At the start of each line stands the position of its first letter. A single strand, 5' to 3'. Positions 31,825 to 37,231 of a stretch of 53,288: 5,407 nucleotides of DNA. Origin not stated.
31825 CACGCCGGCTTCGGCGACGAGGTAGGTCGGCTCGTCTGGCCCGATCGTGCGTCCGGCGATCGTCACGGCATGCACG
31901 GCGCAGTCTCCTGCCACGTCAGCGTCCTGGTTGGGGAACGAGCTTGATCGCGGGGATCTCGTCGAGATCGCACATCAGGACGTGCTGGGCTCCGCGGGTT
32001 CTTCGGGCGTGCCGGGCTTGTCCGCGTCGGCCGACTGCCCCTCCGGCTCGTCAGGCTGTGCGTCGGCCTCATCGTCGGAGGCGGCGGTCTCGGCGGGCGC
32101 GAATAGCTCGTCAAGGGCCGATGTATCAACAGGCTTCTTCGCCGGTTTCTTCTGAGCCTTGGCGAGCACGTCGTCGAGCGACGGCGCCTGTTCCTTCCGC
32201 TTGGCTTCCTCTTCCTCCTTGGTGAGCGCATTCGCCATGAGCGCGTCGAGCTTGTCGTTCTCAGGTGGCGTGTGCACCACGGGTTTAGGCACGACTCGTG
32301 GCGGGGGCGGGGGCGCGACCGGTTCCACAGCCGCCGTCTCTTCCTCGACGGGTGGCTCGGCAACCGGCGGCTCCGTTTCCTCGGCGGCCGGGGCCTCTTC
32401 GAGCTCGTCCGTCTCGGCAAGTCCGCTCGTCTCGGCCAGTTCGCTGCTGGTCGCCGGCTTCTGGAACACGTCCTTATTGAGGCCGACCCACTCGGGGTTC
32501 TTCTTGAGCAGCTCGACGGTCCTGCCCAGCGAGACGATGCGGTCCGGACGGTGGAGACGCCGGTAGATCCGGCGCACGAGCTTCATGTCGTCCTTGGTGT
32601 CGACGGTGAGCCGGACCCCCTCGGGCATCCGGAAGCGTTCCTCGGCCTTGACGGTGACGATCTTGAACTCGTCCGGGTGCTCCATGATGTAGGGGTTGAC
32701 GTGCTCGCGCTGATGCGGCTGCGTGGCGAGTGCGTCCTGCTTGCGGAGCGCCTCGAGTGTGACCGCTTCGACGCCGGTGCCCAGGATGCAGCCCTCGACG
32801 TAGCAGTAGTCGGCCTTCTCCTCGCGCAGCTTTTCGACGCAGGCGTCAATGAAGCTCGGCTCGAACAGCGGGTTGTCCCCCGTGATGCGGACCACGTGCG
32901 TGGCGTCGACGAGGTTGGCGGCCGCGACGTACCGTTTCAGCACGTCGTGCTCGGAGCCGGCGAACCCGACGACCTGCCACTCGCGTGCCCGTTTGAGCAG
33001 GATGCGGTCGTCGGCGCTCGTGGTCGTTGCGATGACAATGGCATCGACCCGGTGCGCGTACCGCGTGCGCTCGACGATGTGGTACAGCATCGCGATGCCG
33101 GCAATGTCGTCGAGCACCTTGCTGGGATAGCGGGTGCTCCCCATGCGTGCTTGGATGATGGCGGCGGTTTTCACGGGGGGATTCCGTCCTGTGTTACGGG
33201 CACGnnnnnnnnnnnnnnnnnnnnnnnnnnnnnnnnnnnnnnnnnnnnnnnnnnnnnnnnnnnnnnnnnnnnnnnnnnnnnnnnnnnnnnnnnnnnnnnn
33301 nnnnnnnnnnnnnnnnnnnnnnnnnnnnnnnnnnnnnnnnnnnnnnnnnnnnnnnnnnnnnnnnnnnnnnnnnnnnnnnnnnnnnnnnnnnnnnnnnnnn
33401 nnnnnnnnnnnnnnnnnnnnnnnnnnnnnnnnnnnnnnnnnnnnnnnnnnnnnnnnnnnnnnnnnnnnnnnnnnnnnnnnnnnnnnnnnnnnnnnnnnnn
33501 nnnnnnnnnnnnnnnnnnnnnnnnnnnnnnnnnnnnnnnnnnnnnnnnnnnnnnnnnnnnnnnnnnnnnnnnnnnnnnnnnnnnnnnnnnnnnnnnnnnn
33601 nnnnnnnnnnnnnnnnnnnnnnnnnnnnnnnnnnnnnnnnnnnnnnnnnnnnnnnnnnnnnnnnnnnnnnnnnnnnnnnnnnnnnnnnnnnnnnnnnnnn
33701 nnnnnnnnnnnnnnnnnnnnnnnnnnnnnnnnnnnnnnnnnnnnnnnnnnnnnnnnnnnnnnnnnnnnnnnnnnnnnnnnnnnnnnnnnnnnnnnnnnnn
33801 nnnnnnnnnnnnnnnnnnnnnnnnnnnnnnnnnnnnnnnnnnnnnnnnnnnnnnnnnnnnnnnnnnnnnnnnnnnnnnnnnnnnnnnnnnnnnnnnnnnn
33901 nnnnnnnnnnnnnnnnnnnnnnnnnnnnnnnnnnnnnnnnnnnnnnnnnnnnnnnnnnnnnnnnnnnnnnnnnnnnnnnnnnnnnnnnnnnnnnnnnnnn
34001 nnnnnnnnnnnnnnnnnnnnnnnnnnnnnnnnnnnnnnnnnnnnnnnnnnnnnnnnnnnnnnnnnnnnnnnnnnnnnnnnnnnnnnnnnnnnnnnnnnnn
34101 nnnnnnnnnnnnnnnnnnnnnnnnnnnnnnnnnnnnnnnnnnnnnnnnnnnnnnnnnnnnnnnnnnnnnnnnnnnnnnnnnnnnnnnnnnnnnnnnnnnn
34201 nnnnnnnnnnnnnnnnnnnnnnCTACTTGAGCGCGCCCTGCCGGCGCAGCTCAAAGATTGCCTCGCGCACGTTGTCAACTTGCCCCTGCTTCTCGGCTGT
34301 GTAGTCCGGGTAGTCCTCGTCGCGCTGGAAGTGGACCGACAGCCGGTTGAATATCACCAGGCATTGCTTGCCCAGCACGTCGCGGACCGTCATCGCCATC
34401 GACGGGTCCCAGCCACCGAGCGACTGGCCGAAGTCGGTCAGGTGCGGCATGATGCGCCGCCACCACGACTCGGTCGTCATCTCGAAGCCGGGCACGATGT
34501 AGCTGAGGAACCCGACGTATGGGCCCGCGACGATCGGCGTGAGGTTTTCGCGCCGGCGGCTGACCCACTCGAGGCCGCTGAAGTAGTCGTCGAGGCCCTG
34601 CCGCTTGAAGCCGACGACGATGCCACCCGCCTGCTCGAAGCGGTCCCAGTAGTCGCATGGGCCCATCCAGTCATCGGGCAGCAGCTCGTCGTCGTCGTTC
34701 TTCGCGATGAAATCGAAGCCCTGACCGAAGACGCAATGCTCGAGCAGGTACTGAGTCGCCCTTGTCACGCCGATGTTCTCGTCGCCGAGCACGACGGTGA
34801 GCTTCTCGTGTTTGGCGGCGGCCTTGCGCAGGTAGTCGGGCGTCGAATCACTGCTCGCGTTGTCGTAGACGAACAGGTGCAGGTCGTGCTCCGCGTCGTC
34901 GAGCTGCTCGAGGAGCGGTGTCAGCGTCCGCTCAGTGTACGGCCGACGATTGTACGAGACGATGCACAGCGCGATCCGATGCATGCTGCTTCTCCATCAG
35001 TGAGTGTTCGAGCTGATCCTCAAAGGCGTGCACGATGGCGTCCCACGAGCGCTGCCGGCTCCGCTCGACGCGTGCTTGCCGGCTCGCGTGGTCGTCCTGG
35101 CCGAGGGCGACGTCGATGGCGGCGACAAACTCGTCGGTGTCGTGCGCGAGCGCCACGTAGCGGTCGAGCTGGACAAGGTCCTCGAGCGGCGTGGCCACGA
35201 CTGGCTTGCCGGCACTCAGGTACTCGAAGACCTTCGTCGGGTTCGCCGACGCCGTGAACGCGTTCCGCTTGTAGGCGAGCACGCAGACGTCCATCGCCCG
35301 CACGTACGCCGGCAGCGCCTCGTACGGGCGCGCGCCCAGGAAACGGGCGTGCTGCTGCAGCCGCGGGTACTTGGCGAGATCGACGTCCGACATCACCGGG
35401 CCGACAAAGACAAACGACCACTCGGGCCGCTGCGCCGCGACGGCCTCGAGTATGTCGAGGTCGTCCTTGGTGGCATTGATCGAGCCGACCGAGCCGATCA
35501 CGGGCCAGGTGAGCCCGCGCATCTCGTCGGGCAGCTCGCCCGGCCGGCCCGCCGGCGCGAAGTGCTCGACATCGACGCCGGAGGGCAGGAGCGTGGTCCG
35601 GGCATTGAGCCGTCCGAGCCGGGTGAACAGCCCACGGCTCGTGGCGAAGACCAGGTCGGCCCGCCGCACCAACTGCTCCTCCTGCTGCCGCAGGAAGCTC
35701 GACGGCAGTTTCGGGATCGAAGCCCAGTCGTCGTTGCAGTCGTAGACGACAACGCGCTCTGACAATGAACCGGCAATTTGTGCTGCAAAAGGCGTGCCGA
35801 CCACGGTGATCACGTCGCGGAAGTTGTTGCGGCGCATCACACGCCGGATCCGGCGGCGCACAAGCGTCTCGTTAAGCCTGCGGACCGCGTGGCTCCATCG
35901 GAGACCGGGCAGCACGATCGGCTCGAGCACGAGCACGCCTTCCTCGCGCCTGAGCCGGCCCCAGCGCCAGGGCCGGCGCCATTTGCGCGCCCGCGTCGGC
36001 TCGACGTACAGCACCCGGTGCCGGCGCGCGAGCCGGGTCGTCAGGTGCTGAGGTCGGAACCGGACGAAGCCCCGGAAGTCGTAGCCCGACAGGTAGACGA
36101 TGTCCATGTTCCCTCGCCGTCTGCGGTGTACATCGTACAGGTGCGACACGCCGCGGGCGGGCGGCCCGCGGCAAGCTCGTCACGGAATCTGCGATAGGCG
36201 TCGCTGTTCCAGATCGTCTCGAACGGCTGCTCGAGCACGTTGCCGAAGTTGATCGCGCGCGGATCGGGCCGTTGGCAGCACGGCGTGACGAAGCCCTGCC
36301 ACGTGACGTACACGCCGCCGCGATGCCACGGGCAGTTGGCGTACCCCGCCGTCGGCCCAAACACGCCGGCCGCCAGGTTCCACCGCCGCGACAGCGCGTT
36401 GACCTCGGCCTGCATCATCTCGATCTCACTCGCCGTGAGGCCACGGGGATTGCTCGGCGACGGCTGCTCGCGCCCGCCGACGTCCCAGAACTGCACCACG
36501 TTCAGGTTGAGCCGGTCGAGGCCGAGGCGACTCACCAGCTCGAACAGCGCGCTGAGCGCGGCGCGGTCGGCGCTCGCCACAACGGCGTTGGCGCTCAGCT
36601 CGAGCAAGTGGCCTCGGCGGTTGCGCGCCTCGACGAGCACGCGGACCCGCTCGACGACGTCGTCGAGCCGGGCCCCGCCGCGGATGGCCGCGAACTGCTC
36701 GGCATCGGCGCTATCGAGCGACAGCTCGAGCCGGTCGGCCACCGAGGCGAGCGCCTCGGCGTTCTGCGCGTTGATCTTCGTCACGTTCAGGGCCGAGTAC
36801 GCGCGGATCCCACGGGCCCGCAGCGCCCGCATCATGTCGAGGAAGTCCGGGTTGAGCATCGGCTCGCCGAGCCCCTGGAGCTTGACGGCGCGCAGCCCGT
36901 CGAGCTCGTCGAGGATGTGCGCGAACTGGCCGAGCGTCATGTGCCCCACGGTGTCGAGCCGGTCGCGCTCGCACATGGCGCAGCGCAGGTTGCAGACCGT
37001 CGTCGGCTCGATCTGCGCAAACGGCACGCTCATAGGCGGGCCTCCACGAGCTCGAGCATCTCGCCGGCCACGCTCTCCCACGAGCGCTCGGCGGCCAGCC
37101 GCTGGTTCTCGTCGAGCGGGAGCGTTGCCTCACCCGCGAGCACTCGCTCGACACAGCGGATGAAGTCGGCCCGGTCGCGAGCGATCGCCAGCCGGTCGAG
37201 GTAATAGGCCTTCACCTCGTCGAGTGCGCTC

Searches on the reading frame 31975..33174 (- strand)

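Call 12: search_protein_families(library=pfam, proteins=[window:31975-33174:-], max_evalue=0.001)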
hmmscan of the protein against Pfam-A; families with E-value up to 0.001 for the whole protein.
window:31975-33174:- (399 aa): 2 families
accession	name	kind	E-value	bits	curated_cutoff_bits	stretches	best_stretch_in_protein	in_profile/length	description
PF02348.25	CTP_transf_3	-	1.4e-30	107.2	22.6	1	4-203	1-205/217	Cytidylyltransferase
PF12804.13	NTP_transf_3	-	4.2e-05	24.2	27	1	10-126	11-121/160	MobA-like NTP transferase domain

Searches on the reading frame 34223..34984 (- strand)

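Call 12: search_protein_families(library=pfam, proteins=[window:34223-34984:-], max_evalue=0.001)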
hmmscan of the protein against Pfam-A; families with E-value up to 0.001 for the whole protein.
window:34223-34984:- (253 aa): 2 families
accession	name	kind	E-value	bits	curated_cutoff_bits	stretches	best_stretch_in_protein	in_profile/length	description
PF00535.33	Glycos_transf_2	-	1.4e-11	45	23.3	1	7-129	3-118/168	Glycosyl transferase family 2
PF13641.12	Glyco_tranf_2_3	-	5.4e-06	27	27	1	2-106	1-103/230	Glycosyltransferase like family 2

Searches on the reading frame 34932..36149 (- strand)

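Call 12: search_protein_families(library=pfam, proteins=[window:34932-36149:-], max_evalue=0.001)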
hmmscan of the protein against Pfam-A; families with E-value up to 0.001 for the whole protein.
window:34932-36149:- (405 aa): 3 families
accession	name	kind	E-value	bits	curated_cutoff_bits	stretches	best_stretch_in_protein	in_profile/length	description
PF13692.12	Glyco_trans_1_4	-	2e-13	51.3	27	1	216-347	2-138/142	Glycosyl transferases group 1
PF13524.12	Glyco_trans_1_2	-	4e-10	40.3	25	1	233-367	5-128/144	Glycosyl transferase-like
PF00534.26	Glycos_transf_1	-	9e-09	35.5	26.4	1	216-350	16-157/172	Glycosyl transferases group 1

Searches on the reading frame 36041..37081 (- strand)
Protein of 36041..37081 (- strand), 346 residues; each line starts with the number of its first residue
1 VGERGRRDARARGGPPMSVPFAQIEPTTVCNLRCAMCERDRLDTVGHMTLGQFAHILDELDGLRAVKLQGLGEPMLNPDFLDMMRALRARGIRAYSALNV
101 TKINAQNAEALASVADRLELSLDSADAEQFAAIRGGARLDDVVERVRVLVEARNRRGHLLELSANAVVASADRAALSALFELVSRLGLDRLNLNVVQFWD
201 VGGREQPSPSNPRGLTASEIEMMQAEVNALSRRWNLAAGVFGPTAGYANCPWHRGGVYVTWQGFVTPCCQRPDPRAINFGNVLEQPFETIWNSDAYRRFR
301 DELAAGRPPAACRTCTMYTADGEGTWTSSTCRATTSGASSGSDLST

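Call 12: search_protein_families(library=pfam, proteins=[window:36041-37081:-], max_evalue=0.001)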
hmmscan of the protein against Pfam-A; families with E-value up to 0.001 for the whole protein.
window:36041-37081:- (346 aa): 2 families
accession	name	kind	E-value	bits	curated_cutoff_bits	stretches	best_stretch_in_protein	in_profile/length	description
PF13186.11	SPASM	-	1.7e-15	57.5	21.5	1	250-316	1-67/67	Iron-sulfur cluster-binding domain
PF04055.27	Radical_SAM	-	2.9e-13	50.8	29.5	1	24-152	1-139/166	Radical SAM superfamily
